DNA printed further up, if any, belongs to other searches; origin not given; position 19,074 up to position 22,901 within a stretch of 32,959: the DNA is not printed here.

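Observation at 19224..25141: Pseudopilin pair plus giant beta-strand-repeat protein wedged into a CAZyme operon: candidate surface-fibre / glycan-capture module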

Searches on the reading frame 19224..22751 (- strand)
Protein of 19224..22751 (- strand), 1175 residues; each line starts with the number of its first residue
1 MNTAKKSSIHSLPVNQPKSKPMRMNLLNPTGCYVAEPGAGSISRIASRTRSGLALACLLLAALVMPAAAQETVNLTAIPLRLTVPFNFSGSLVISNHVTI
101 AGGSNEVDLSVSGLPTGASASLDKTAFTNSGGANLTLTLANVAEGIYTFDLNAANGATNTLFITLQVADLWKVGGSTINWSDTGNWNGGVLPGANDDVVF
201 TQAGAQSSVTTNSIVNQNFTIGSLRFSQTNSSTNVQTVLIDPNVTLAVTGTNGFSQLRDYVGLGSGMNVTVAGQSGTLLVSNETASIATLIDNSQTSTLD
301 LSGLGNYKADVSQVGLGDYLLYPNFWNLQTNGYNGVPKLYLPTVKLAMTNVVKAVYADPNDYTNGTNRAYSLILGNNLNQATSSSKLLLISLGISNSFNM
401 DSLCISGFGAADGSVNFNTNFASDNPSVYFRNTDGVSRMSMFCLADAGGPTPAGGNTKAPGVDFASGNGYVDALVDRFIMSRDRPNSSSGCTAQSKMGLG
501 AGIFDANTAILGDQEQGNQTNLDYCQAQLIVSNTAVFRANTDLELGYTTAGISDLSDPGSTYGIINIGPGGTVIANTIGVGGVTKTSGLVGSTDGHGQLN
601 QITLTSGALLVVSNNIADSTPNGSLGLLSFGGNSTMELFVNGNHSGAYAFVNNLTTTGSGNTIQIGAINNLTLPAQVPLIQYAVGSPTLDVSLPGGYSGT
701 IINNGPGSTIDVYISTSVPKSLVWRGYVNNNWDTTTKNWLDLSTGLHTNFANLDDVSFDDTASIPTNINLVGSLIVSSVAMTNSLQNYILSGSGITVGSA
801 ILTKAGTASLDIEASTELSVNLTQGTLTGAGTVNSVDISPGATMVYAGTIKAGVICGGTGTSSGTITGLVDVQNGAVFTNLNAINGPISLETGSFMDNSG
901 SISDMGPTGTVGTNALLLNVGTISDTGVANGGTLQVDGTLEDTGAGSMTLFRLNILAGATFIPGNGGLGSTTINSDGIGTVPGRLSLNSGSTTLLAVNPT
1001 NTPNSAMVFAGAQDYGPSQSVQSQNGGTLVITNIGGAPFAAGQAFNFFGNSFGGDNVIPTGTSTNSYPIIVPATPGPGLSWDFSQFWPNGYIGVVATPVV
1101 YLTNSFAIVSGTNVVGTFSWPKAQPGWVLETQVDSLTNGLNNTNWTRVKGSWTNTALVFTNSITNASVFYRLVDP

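Call 7: search_protein_families(library=pfam, proteins=[window:19224-22751:-], max_evalue=0.01)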
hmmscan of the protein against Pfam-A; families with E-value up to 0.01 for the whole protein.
window:19224-22751:- (1175 aa): 0 families

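Call 8: search_protein_families(library=ncbifam, proteins=[window:19224-22751:-], max_evalue=0.01)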
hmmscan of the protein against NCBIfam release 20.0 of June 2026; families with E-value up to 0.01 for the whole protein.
window:19224-22751:- (1175 aa): 0 families

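Call 10: search_protein_families(library=pfam, proteins=[window:19224-22751:-], max_evalue=10)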
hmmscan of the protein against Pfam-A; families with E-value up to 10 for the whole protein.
window:19224-22751:- (1175 aa): 0 families

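Call 11: find_homologous_proteins(query=window:19224-22751:-)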
Query window:19224-22751:- (1175 aa): 139 proteins with E <= 0.001 among 8000 candidates; the best 120 are listed.
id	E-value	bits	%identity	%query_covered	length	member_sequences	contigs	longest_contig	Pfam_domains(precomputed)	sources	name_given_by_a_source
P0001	0.0e+0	2477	100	98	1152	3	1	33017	-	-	-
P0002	0.0e+0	2229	89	98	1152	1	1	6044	-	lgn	-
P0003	0.0e+0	1829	75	98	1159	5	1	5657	-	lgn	-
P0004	0.0e+0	1487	62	98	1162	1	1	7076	-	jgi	jgi:hypothetical protein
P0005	0.0e+0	1456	64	95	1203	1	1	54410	-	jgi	jgi:hypothetical protein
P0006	0.0e+0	1417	60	98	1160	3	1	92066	-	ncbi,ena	-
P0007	0.0e+0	1380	60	98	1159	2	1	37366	-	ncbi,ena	-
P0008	0.0e+0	1378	61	97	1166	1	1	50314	-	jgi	jgi:hypothetical protein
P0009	0.0e+0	1363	60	98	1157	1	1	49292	-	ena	-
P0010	0.0e+0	1360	60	99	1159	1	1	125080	-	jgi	jgi:hypothetical protein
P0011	0.0e+0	1356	97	55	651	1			-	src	-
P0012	0.0e+0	1350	59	97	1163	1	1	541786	-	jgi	jgi:hypothetical protein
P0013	0.0e+0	1346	60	96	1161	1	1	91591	-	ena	-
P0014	0.0e+0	1330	58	97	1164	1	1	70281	-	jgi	jgi:hypothetical protein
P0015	0.0e+0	1325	58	98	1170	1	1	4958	-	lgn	-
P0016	0.0e+0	1325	59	96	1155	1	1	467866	-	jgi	jgi:hypothetical protein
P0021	0.0e+0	1152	60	80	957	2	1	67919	-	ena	-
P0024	8.8e-295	999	50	94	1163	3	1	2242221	-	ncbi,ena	-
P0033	3.0e-208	713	42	96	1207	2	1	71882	-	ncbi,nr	ncbi:MAG: hypothetical protein P4N60_08260 [Verrucomicrobiae bacterium]|nr:hypothetical protein [Ver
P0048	4.3e-176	606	38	99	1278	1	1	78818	-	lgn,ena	-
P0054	8.5e-162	559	39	96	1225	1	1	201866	-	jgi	jgi:hypothetical protein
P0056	4.3e-160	553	39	88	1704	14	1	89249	PF12951.14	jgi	-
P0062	2.7e-127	444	36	91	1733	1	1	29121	PF12951.14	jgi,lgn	jgi:autotransporter-associated beta strand protein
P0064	1.9e-118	415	36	89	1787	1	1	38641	PF12951.14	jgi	jgi:autotransporter-associated beta strand protein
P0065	1.6e-117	412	33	96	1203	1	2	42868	-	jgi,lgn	-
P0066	3.7e-114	401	33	90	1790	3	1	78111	PF12951.14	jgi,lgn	jgi:autotransporter-associated beta strand protein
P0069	2.6e-110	388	35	90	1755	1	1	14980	PF12951.14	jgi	jgi:autotransporter-associated beta strand protein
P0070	5.3e-110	387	34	90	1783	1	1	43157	PF12951.14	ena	-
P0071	3.3e-109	385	34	87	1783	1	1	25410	PF12951.14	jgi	jgi:autotransporter-associated beta strand protein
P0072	4.3e-105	371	33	88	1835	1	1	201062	PF12951.14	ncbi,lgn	-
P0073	1.1e-104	370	34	91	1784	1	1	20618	PF12951.14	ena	-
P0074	1.7e-104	369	34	88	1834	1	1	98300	PF12951.14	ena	-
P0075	2.3e-104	369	34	92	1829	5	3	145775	PF12951.14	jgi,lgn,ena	jgi:autotransporter-associated beta strand protein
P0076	2.6e-103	365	35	89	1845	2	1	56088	PF12951.14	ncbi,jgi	ncbi:MAG TPA: autotransporter-associated beta strand repeat-containing protein [Verrucomicrobiae bac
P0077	5.3e-102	361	35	92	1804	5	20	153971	PF12951.14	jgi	jgi:autotransporter-associated beta strand protein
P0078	9.9e-102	360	35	86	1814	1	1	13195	PF12951.14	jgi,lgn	-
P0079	8.8e-101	357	38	63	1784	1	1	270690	PF12951.14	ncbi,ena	-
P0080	2.3e-100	355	34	90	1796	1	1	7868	PF12951.14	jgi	jgi:autotransporter-associated beta strand protein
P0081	3.4e-100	355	34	82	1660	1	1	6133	PF12951.14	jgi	jgi:autotransporter-associated beta strand protein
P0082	8.4e-100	353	33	90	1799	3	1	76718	PF12951.14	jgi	jgi:autotransporter-associated beta strand protein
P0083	2.0e-99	352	33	89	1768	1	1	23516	PF12951.14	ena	-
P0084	8.3e-99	350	33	90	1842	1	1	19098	PF12951.14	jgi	jgi:autotransporter-associated beta strand protein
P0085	1.2e-98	350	33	89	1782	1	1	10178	PF12951.14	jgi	-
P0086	3.9e-98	348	34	90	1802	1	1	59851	PF12951.14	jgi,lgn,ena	-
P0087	1.2e-97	346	34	89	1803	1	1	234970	PF12951.14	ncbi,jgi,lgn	ncbi:MAG TPA: autotransporter-associated beta strand repeat-containing protein [Verrucomicrobiae bac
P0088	7.5e-96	340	34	92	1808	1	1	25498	PF12951.14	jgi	jgi:autotransporter-associated beta strand protein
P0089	7.0e-95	337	33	90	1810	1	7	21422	PF12951.14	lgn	-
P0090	4.0e-94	335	34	89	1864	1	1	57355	PF12951.14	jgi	jgi:autotransporter-associated beta strand protein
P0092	5.1e-84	301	33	89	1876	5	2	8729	PF12951.14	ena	-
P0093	2.4e-82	296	32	89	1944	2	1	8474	PF12951.14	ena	-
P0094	3.7e-78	282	32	89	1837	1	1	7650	PF12951.14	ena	-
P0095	2.0e-77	279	32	89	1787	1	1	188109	PF12951.14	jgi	jgi:autotransporter-associated beta strand protein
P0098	2.1e-24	104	31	56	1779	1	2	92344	PF12951.14,PF24517.3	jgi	jgi:autotransporter-associated beta strand protein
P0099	5.5e-24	102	30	54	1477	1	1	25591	PF12951.14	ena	-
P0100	1.0e-23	101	30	67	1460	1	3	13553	PF12951.14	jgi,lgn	-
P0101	1.7e-23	101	31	54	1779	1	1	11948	PF12951.14,PF24517.3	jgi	jgi:autotransporter-associated beta strand protein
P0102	4.1e-23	100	29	71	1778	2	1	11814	PF12951.14,PF24517.3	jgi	jgi:autotransporter-associated beta strand protein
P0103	2.0e-22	97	31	59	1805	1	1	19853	PF12951.14,PF24517.3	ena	-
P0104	4.7e-20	89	29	51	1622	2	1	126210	-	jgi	jgi:hypothetical protein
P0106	9.4e-19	85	30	54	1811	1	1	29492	PF12951.14,PF24517.3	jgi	jgi:autotransporter-associated beta strand protein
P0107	2.1e-18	84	30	54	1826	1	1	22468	PF12951.14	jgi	jgi:fibronectin-binding autotransporter adhesin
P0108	2.1e-18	84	31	64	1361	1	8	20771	PF12951.14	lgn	-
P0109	2.6e-18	84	27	54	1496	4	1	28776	PF12951.14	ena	-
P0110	3.4e-17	80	30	55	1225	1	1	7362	PF12951.14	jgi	jgi:autotransporter-associated beta strand protein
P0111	1.2e-16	78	31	34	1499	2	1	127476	PF12951.14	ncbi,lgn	-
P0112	4.5e-16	76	31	68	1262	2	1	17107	PF12951.14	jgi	jgi:autotransporter-associated beta strand protein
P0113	2.2e-15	74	28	56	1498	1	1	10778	PF12951.14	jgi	-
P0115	2.8e-15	74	26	55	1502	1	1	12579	PF12951.14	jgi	jgi:autotransporter-associated beta strand protein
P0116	1.6e-14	71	30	61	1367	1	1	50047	PF12951.14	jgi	jgi:autotransporter-associated beta strand protein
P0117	2.7e-14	70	29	55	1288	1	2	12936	PF12951.14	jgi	jgi:autotransporter-associated beta strand protein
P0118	3.9e-14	70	28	46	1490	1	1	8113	PF12951.14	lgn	-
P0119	5.3e-14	69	30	57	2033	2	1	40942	PF12951.14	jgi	jgi:autotransporter-associated beta strand protein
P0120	6.5e-13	66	28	54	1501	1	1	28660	PF12951.14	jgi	jgi:autotransporter-associated beta strand protein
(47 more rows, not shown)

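Call 12: find_related_loci(query=window:19224-22751:-, collection=genome_contigs, flank=10000)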
Query window:19224-22751:- (1175 aa) in genome_contigs; peptide patterns used: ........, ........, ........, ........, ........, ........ (x = any residue, [..] = any of these).
73 stretches matched a pattern; 8 encode a relative of the query (tblastn E <= 1e-3); 7 distinct loci.
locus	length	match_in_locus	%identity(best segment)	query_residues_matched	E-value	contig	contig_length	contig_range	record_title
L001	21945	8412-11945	75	3-1175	0e+0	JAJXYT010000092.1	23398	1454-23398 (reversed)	MAG: bacterium isolate BP7.bin11 NODE_2988_length_23398_cov_1.433157, whole genome shotgun sequence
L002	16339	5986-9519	74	3-1175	0e+0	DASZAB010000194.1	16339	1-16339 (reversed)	MAG TPA_asm: Verrucomicrobiia bacterium isolate SMAG_U6377 k141_862091, whole genome shotgun sequence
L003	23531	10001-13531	56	1-1175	0e+0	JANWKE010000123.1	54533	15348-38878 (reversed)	MAG: Verrucomicrobiia bacterium isolate CRAIB_MAG85 c_000000085567, whole genome shotgun sequence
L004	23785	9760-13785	30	160-966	2e-6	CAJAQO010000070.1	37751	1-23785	MAG: uncultured Verrucomicrobia subdivision 3 bacterium isolate B-2_bin-237 genome assembly, contig: bin-237:070/335, wh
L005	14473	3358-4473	43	149-208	2e-5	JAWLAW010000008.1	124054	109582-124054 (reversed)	MAG: Lysobacteraceae bacterium isolate AC2.102 AC2.102.fa-8, whole genome shotgun sequence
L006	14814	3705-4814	39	149-208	1e-4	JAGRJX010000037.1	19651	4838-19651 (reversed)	MAG: Lysobacterales bacterium isolate HKST-UBA256 2012-05-30_1_(paired)_contig_8075, whole genome shotgun sequence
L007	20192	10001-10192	38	176-229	1e-4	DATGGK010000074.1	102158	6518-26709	MAG TPA_asm: Planctomycetota bacterium isolate SMAG_U9752 k141_1418275, whole genome shotgun sequence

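Call 16: find_encoding_contigs(protein=P0024, flank=10000, max_places=2)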
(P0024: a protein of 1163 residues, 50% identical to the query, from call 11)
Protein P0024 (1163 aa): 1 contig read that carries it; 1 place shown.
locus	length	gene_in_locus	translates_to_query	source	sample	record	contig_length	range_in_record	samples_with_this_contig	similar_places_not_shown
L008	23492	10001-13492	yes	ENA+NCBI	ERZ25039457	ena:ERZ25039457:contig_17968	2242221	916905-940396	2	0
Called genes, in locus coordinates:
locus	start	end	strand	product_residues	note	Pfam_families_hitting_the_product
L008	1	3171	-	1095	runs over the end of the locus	PF25788:Ig_Rha78A_N, PF08531:Bac_rhamnosid_N, PF05592:Bac_rhamnosid, PF17389:Bac_rhamnosid6H, PF17390:Bac_rhamnosid_C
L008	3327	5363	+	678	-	PF07944:Beta-AFase-like_GH127_cat, PF20736:Glyco_hydro127M, PF20737:Glyco_hydro127C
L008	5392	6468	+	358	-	PF13088:BNR_2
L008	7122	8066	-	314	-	PF07589:PEP_exosort_dom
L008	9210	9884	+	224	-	-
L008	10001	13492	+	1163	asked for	-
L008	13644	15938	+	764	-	-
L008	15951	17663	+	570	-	-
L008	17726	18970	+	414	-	PF07690:MFS_1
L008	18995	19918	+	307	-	PF00701:DHDPS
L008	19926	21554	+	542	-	PF22422:MGH1-like_GH, PF01204:Trehalase (weak), PF03633:Glyco_hydro_65C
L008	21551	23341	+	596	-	PF19815:DUF6298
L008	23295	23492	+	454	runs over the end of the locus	PF19815:DUF6298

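Call 17: find_encoding_contigs(protein=P0033, flank=10000, max_places=2)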
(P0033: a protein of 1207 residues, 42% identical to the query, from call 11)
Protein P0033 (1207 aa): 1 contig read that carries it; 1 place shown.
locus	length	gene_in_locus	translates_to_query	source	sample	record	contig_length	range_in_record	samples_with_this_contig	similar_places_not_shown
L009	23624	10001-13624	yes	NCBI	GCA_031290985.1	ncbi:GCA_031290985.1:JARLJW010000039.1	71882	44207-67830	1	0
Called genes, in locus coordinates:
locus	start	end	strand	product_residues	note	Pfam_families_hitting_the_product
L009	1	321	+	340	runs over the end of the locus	PF04166:PdxA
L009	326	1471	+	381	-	PF07005:SBD_N, PF17042:NBD_C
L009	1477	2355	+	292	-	PF12833:HTH_18, PF00165:HTH_AraC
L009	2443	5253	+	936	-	PF02837:Glyco_hydro_2_N, PF22666:Glyco_hydro_2_N2 (weak), PF00703:Glyco_hydro_2, PF02836:Glyco_hydro_2_C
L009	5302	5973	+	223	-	PF12875:DUF3826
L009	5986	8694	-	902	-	PF25788:Ig_Rha78A_N, PF08531:Bac_rhamnosid_N, PF05592:Bac_rhamnosid, PF17389:Bac_rhamnosid6H, PF17390:Bac_rhamnosid_C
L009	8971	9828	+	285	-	PF07963:N_methyl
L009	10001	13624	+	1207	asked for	-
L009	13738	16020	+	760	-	-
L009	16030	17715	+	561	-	-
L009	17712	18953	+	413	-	PF07690:MFS_1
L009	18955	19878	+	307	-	PF00701:DHDPS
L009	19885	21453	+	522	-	PF22422:MGH1-like_GH, PF01204:Trehalase (weak), PF03633:Glyco_hydro_65C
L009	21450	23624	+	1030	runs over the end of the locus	PF19815:DUF6298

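Call 18: find_encoding_contigs(protein=P0054, flank=10000, max_places=2)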
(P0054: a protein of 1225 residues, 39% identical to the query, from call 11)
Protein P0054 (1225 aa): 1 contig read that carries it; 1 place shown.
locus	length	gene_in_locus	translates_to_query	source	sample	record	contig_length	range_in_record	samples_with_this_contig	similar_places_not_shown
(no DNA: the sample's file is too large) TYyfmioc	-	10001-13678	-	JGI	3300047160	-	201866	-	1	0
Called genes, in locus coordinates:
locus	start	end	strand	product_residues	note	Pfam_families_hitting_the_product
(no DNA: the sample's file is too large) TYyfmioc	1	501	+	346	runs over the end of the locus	PF04166:PdxA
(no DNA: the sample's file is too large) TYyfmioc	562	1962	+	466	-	PF07005:SBD_N, PF17042:NBD_C (weak)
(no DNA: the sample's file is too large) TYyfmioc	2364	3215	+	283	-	PF12833:HTH_18, PF00165:HTH_AraC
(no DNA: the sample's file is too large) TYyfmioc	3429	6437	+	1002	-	PF02837:Glyco_hydro_2_N, PF22666:Glyco_hydro_2_N2 (weak), PF00703:Glyco_hydro_2, PF02836:Glyco_hydro_2_C, PF16353:LacZ_4 (weak), PF02929:Bgal_small_N (faint)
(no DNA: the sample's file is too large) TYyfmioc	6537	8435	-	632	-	PF13414:TPR_11 (weak), PF13432:TPR_16, PF14559:TPR_19, PF13424:TPR_12 (weak), PF13431:TPR_17 (weak), PF13414:TPR_11, PF13432:TPR_16, PF14559:TPR_19, +19 more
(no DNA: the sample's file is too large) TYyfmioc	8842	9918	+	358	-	PF07963:N_methyl, PF07596:SBP_bac_10 (faint)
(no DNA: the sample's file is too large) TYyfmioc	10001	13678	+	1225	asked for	-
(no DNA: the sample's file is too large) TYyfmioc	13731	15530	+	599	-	-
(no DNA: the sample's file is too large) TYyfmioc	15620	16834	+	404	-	PF00083:Sugar_tr, PF03137:OATP (faint), PF07690:MFS_1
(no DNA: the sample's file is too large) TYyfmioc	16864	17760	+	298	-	PF00701:DHDPS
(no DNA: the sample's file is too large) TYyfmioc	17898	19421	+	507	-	PF22422:MGH1-like_GH, PF03633:Glyco_hydro_65C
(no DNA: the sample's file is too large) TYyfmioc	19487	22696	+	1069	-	PF19815:DUF6298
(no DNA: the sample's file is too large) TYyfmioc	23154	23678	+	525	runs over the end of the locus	PF16586:DUF5060, PF13204:Apiosidase, PF18310:DUF5605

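Call 19: find_encoding_contigs(protein=P0056, flank=10000, max_places=2)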
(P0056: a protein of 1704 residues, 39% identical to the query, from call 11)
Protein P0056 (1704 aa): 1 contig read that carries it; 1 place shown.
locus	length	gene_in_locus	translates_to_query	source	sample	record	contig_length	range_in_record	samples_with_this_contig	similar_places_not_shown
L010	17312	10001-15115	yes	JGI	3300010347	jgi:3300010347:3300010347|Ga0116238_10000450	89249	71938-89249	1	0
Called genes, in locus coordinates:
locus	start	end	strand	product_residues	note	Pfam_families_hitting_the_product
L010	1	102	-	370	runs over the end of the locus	PF04041:Glyco_hydro_130 (faint), PF22847:Glyco_hydro_43_rel (faint), PF00251:Glyco_hydro_32N (faint), PF04616:Glyco_hydro_43 (faint)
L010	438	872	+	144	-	PF01909:NTP_transf_2, PF18765:Polbeta (weak)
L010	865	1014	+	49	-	-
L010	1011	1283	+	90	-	PF05168:HEPN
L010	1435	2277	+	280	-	PF12833:HTH_18, PF00165:HTH_AraC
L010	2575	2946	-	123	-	-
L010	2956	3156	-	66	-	-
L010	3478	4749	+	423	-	PF00465:Fe-ADH, PF13685:Fe-ADH_2 (weak), PF25137:ADH_Fe_C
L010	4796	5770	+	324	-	PF00701:DHDPS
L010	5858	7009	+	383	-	PF07005:SBD_N, PF17042:NBD_C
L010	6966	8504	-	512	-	PF00474:SSF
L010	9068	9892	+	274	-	PF07963:N_methyl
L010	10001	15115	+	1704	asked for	PF12951:PATR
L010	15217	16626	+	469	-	-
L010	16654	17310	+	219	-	PF22422:MGH1-like_GH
